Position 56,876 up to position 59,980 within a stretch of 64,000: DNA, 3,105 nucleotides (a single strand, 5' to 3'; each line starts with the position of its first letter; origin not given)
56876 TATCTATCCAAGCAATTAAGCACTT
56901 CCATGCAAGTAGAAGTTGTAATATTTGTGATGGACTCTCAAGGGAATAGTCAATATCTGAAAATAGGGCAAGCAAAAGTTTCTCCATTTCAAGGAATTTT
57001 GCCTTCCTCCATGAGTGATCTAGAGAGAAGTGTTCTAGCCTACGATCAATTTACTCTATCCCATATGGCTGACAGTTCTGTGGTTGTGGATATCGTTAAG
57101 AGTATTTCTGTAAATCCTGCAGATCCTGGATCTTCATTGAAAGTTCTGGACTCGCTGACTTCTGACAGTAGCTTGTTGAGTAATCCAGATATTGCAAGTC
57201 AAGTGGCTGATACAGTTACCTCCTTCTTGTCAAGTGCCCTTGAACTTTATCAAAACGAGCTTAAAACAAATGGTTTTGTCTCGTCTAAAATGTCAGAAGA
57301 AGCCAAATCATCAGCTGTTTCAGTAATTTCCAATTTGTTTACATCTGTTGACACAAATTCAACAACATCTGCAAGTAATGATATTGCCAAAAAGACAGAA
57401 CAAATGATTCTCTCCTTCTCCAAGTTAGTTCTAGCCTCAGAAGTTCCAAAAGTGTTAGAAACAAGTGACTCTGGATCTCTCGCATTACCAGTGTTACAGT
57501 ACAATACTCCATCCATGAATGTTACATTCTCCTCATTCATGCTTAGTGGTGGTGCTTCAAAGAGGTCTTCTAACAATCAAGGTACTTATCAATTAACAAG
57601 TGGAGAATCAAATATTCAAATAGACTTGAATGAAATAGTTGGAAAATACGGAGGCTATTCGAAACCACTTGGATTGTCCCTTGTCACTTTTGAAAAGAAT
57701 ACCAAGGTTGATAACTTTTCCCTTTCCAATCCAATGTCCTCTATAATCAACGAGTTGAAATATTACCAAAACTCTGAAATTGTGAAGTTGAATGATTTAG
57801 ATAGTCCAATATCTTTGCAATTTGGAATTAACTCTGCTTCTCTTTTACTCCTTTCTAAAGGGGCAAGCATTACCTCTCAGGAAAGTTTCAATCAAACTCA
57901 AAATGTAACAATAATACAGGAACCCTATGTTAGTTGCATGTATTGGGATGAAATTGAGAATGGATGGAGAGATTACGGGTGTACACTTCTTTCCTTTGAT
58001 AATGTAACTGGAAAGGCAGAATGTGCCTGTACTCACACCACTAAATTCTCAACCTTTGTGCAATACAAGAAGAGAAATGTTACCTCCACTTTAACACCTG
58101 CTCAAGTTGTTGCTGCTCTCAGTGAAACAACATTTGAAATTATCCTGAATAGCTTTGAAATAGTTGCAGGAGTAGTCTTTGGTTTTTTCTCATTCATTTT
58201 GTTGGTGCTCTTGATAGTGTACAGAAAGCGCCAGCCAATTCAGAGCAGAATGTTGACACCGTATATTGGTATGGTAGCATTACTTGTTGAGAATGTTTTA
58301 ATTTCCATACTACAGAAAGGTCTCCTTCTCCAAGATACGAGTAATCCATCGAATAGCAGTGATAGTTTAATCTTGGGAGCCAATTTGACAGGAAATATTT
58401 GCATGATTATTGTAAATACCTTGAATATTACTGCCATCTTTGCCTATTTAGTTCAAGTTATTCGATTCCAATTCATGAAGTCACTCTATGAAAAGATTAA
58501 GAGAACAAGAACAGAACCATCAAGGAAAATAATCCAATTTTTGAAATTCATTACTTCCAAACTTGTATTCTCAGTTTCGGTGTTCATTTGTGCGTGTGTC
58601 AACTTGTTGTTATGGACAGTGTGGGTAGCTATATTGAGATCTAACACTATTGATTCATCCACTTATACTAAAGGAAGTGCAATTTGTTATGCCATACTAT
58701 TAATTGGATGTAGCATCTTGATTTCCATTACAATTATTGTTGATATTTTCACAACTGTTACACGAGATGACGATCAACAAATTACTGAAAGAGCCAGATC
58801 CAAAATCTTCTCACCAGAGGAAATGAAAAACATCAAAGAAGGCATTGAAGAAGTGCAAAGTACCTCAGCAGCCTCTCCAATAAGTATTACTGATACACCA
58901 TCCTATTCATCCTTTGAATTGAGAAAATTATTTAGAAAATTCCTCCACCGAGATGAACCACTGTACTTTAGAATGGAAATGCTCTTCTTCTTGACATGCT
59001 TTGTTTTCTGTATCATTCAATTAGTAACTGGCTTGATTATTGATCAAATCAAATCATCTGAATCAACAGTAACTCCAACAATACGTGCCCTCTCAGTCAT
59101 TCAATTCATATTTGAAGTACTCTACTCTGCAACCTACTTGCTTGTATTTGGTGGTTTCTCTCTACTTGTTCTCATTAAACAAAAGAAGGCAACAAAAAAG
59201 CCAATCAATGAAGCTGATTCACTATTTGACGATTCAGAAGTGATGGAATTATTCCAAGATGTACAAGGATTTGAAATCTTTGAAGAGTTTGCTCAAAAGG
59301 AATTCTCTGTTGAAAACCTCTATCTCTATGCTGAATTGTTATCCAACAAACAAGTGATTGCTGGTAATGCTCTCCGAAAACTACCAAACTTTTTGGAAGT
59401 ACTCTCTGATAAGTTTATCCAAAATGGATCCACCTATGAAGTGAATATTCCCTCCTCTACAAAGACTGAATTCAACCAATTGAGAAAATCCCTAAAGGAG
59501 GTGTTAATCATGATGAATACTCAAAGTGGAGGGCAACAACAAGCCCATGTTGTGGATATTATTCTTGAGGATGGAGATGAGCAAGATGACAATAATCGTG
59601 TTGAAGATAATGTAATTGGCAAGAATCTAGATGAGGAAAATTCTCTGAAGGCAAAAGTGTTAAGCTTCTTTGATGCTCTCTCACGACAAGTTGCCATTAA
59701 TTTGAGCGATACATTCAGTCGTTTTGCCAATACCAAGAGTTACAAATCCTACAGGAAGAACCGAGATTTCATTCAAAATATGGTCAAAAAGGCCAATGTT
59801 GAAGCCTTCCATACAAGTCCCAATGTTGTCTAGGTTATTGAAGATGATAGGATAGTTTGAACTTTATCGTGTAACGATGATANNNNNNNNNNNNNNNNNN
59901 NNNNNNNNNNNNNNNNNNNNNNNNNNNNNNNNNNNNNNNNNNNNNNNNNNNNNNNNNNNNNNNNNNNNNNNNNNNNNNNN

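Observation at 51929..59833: Adhesion-GPCR-like giant receptor with a C-terminal RGS domain fused after the 7TM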

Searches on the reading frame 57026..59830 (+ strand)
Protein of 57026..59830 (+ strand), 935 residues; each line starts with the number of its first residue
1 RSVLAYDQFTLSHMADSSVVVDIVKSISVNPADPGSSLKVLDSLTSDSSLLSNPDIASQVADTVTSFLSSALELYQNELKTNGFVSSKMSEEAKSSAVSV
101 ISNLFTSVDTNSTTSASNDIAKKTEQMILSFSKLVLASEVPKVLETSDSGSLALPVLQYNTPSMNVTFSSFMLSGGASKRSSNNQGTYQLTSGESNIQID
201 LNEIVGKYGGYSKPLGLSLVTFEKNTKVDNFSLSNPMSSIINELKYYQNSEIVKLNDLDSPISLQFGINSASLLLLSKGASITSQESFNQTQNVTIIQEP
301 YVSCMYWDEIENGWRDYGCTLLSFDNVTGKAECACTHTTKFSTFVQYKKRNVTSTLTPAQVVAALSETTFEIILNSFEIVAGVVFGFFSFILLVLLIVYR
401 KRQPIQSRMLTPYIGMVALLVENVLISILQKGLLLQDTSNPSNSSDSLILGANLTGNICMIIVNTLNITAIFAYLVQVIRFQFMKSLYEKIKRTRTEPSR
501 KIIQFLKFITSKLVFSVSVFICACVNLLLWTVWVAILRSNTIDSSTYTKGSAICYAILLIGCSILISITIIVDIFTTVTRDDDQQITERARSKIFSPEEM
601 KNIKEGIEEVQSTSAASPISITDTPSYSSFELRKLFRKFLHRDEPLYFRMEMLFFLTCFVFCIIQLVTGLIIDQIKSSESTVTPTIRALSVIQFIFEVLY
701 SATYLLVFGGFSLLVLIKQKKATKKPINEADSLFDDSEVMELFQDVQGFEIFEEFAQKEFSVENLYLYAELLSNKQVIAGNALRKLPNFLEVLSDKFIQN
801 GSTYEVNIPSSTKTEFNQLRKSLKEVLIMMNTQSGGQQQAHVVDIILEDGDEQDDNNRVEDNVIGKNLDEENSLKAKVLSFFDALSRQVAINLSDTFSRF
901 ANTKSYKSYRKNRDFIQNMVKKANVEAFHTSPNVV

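Call 5: find_homologous_proteins(query=window:57026-59830:+)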
Query window:57026-59830:+ (935 aa): 1 proteins with E <= 0.001 among 8000 candidates.
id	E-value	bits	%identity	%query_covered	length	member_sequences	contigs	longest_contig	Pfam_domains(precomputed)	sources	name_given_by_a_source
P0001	7.4e-51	191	42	27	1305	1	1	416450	PF24681.2,PF13415.13,PF07974.20,PF25024.1,PF23301.2,PF23106.2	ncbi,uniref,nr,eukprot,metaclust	ncbi:predicted protein [Naegleria gruberi]|uniref:Predicted protein n=1 Tax=Naegleria gruberi TaxID=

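Call 6: search_protein_families(library=pfam, proteins=[window:57026-59830:+], max_evalue=10)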
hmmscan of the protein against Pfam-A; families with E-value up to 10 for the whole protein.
window:57026-59830:+ (935 aa): 4 families
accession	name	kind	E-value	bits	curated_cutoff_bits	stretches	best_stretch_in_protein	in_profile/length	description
PF01825.27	GPS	-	7.1e-06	26.9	22.5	1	303-342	2-43/45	GPCR proteolysis site, GPS, motif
PF00615.24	RGS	-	3.1e-05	24.8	23.9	1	741-822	4-82/117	Regulator of G protein signaling domain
PF01034.25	Syndecan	-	0.0063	16.9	25.2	1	379-402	12-35/64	Syndecan domain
PF24400.1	DUF7544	-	0.0076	16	27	1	452-577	62-174/302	Family of unknown function (DUF7544)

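Call 34: search_protein_representatives(protein=window:57026-59830:+)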
Query: 935 residues. Proteins with E-value up to 0.001 (for the whole library): 210; up to 1e-10: 101; up to 1e-30: 54. The best 150 are listed.
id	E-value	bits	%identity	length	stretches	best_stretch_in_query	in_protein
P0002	0.0e+00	2001.0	100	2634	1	1-935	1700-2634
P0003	3.1e-139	482.1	38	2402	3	1-671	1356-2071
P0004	3.7e-139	481.8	40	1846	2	3-820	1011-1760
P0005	9.1e-136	470.6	41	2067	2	3-826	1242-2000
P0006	1.6e-126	440.1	38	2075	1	15-925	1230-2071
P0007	3.6e-120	419.0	39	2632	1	15-925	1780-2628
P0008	2.3e-114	399.8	36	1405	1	7-925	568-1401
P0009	5.4e-113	395.3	34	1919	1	3-925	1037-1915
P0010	5.0e-111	388.8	36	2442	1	13-913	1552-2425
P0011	1.4e-107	377.3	35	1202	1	9-919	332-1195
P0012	7.7e-106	371.6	39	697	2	305-725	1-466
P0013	3.5e-102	359.5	36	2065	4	6-825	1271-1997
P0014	9.4e-102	358.1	36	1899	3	152-838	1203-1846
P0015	2.4e-93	330.3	35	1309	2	2-824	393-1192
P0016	4.6e-89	316.1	35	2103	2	12-820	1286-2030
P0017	6.8e-89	315.5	34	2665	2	16-822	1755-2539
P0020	1.3e-84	301.4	33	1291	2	8-825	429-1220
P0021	1.0e-77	278.6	33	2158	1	4-926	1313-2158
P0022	1.5e-76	274.7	36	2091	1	25-911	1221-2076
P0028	1.2e-66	242.0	30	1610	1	9-925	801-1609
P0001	2.4e-51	191.4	44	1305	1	2-255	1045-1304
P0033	1.8e-40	155.4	33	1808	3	299-578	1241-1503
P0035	2.1e-40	155.2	31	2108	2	17-820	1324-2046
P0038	6.8e-39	150.2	25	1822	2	17-818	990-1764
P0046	8.2e-35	136.7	29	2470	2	189-828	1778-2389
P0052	6.3e-31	123.8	33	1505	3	298-583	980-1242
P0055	1.7e-30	122.4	25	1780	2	58-828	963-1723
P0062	5.5e-28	114.1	28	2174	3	294-590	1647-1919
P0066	3.6e-27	111.4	31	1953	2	287-492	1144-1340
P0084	1.7e-18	82.7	30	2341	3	303-580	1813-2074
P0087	2.8e-17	78.7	27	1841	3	226-725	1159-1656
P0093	1.2e-14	70.0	29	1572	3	637-824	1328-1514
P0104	4.8e-09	51.4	26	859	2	631-877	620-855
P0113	1.4e-07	46.6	26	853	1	632-911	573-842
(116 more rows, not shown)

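Call 35: list_cluster_members(proteins=[P0002, P0003, P0004, P0006, P0007, P0009, P0021, P0028, P0038, P0055])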
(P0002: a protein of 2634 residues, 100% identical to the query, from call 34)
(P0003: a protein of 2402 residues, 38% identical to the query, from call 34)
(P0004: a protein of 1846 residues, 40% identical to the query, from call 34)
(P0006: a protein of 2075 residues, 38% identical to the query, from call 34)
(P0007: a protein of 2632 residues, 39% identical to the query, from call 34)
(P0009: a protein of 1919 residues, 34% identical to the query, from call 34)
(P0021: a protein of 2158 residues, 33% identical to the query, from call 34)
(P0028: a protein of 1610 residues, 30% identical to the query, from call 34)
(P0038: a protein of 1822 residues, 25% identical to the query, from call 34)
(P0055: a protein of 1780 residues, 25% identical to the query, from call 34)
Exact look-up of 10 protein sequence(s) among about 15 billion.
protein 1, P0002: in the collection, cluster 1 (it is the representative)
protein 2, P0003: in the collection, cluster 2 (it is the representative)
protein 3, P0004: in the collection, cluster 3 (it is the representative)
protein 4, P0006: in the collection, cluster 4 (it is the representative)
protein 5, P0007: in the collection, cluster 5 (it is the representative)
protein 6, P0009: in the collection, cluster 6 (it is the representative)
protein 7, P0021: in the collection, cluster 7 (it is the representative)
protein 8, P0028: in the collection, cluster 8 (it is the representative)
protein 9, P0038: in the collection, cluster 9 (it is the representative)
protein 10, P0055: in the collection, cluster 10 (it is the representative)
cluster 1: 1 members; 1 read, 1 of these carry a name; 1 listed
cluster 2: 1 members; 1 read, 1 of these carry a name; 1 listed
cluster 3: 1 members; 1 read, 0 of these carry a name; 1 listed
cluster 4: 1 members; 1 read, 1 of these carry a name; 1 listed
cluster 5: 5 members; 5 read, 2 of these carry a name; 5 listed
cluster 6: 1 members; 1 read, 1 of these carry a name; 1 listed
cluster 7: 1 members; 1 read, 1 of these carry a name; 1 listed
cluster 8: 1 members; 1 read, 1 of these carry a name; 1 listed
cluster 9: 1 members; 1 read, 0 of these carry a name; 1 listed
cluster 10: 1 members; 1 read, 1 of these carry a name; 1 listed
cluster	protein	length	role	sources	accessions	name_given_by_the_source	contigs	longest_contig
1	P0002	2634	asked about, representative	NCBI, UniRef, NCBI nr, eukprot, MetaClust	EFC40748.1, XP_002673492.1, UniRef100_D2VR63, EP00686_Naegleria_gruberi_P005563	predicted protein [Naegleria gruberi] | Predicted protein n=1 Tax=Naegleria gruberi TaxID=5762 RepID=D2VR63_NAEGR | uncharacterized protein NAEGRDRAFT_71475 [Naegleria gruberi]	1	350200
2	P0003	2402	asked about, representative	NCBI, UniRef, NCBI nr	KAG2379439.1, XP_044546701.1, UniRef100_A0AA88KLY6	hypothetical protein C9374_006556 [Naegleria lovaniensis] | GPS domain-containing protein n=1 Tax=Naegleria lovaniensis TaxID=51637 ... | uncharacterized protein C9374_006556 [Naegleria lovaniensis]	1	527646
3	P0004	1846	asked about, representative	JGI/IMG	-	-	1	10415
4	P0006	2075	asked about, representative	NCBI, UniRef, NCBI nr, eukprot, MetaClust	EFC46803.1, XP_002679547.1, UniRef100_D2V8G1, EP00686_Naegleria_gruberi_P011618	predicted protein [Naegleria gruberi] | Predicted protein n=1 Tax=Naegleria gruberi TaxID=5762 RepID=D2V8G1_NAEGR | uncharacterized protein NAEGRDRAFT_57455 [Naegleria gruberi]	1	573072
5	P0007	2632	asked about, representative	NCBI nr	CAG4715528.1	unnamed protein product [Naegleria fowleri]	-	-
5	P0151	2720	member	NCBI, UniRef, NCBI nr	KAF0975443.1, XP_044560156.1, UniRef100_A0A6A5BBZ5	hypothetical protein FDP41_005437 [Naegleria fowleri] | Uncharacterized protein n=1 Tax=Naegleria fowleri TaxID=5763 RepID=A0A6A5BBZ5_NAEFO | uncharacterized protein FDP41_005437 [Naegleria fowleri]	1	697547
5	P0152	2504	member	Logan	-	-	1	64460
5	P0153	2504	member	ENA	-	-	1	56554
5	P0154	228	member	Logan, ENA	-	-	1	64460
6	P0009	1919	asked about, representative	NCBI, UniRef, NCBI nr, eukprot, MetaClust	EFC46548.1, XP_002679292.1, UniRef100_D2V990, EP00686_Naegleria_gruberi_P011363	hypothetical protein NAEGRDRAFT_79129 [Naegleria gruberi] | GPS domain-containing protein n=1 Tax=Naegleria gruberi TaxID=5762 RepID=D2V990_NAEGR | uncharacterized protein NAEGRDRAFT_79129 [Naegleria gruberi]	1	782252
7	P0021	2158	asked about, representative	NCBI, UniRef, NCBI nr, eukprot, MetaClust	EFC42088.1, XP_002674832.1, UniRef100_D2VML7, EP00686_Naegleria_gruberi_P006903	predicted protein [Naegleria gruberi] | Predicted protein n=1 Tax=Naegleria gruberi TaxID=5762 RepID=D2VML7_NAEGR | uncharacterized protein NAEGRDRAFT_80558 [Naegleria gruberi]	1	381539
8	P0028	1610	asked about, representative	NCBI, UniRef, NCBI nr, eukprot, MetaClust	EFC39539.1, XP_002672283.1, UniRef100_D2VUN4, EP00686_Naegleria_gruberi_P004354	predicted protein [Naegleria gruberi] | Predicted protein n=1 Tax=Naegleria gruberi TaxID=5762 RepID=D2VUN4_NAEGR | uncharacterized protein NAEGRDRAFT_72726 [Naegleria gruberi]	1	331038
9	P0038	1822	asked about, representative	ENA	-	-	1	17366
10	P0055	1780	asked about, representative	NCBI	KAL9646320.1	hypothetical protein ABK040_014473 [Willaertia magna]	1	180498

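Call 48: list_cluster_members(proteins=[P0033, P0035, P0046, P0052, P0062, P0066, P0084, P0093, P0104, P0113])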
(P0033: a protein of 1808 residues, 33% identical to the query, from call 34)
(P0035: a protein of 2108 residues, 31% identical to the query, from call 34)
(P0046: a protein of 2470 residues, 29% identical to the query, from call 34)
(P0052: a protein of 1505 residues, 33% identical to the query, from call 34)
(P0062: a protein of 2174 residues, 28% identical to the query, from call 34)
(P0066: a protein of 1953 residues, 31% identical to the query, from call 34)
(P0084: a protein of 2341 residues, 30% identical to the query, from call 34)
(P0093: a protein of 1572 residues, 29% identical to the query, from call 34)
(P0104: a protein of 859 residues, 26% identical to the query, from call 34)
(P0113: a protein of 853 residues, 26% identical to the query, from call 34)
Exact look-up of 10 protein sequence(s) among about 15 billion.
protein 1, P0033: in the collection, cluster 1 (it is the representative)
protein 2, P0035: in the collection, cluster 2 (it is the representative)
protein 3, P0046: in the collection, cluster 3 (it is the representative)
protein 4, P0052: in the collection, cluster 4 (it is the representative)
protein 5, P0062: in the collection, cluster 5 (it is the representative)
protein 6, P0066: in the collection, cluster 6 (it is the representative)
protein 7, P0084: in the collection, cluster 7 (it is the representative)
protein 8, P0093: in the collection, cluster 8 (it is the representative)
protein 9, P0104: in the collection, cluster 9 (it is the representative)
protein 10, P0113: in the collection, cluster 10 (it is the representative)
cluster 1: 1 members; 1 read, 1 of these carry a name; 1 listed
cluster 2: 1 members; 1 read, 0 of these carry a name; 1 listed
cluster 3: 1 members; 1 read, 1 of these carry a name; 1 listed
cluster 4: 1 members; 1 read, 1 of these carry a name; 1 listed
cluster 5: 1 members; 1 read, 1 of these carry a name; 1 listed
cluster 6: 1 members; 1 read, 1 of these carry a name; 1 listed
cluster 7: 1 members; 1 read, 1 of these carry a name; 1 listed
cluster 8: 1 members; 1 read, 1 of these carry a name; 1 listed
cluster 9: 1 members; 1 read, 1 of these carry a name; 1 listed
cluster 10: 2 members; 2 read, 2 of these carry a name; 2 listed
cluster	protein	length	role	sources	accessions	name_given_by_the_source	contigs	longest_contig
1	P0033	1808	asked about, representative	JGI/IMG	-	hypothetical protein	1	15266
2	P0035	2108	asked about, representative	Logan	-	-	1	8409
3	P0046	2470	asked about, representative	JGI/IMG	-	hypothetical protein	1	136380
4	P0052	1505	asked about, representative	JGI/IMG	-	hypothetical protein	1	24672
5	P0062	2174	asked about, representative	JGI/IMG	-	tellurite resistance protein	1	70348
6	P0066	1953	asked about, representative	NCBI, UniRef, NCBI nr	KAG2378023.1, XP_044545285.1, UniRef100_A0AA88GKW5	hypothetical protein C9374_008645 [Naegleria lovaniensis] | EGF-like domain-containing protein n=1 Tax=Naegleria lovaniensis TaxID=51637 ... | uncharacterized protein C9374_008645 [Naegleria lovaniensis]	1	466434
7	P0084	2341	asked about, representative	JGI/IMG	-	hypothetical protein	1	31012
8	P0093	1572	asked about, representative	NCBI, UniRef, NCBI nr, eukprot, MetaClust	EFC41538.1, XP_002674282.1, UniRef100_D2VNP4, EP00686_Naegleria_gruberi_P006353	predicted protein [Naegleria gruberi] | Predicted protein n=1 Tax=Naegleria gruberi TaxID=5762 RepID=D2VNP4_NAEGR | uncharacterized protein NAEGRDRAFT_80662 [Naegleria gruberi]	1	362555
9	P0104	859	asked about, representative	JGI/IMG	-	pimeloyl-ACP methyl ester carboxylesterase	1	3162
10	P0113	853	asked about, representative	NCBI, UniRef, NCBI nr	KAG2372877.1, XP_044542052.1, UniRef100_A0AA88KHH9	hypothetical protein C9374_013084 [Naegleria lovaniensis] | RGS domain-containing protein n=1 Tax=Naegleria lovaniensis TaxID=51637 ... | uncharacterized protein C9374_013084 [Naegleria lovaniensis]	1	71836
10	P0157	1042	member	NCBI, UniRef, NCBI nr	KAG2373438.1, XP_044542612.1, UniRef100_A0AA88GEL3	hypothetical protein C9374_012177 [Naegleria lovaniensis] | Big-1 domain-containing protein n=1 Tax=Naegleria lovaniensis TaxID=51637 ... | uncharacterized protein C9374_012177 [Naegleria lovaniensis]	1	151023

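Call 51: predict_structure(alignment_id=A1)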
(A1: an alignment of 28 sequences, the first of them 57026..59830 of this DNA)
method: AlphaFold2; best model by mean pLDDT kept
length: 935 residues; sequences in the alignment: 28
mean_pLDDT: 76.6   pTM: 0.48
mean pLDDT of the five models: 76.6, 75.9, 74.9, 73.5, 73.0
residues with pLDDT >= 90: 239; 70-90: 447; 50-70: 105; < 50: 144
segments of 3 or more residues with pLDDT < 50: 1-5, 7-9, 178-184, 280-296, 350-361, 595-597, 599-601, 603-630, 639-643, 725-736, 834-866, 926-935
pLDDT, mean of each block of 10 residues (from residue 1): 46 61 81 87 84 85 92 90 87 92 84 73 90 91 70 86 91 66 66 88 89 92 86 85 92 90 89 72 41 52 89 88 86 91 75 44 59 86 94 94 85 94 91 76 61 85 94 93 79 60 83 92 95 90 85 91 90 79 65 50 45 32 38 53 63 90 90 70 74 93 92 86 52 53 81 80 87 82 83 84 76 85 74 47 41 40 50 82 85 80 79 79 55 35
secondary structure, 60 per line:
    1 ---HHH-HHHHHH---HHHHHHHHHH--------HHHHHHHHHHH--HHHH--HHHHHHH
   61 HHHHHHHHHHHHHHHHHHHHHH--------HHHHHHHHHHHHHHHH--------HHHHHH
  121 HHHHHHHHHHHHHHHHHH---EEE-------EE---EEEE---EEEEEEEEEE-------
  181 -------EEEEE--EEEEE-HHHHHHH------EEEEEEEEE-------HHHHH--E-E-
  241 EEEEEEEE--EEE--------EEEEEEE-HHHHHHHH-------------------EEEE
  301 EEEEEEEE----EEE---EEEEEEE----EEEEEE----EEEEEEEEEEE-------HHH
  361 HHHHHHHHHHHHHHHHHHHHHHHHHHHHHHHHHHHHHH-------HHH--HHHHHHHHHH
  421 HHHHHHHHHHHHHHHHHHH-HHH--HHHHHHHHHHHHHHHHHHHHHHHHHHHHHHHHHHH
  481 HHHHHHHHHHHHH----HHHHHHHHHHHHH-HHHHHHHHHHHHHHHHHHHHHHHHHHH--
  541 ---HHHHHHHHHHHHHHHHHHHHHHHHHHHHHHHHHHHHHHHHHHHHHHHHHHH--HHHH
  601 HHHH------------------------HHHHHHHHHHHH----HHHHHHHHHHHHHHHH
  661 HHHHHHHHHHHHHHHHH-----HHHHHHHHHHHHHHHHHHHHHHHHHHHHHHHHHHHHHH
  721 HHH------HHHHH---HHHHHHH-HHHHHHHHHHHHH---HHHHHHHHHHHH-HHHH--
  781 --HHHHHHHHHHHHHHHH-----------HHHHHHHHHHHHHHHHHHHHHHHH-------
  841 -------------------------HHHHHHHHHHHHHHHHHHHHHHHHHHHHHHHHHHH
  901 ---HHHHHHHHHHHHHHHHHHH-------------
elements in order (helices of 4 or more, strands of 3 or more residues): H8-13 H17-26 H35-45 H48-51 H54-82 H91-106 H115-138 E142-144 E157-160 E164-173 E188-192 E195-199 H201-207 E214-222 H230-234 E241-248 E251-253 E262-268 H270-277 E297-308 E313-315 E319-325 E330-335 E340-350 H358-398 H411-439 H446-493 H498-510 H512-538 H544-594 H597-604 H629-640 H645-677 H683-723 H730-734 H738-744 H746-758 H762-773 H775-778 H783-798 H810-833 H866-900 H904-922
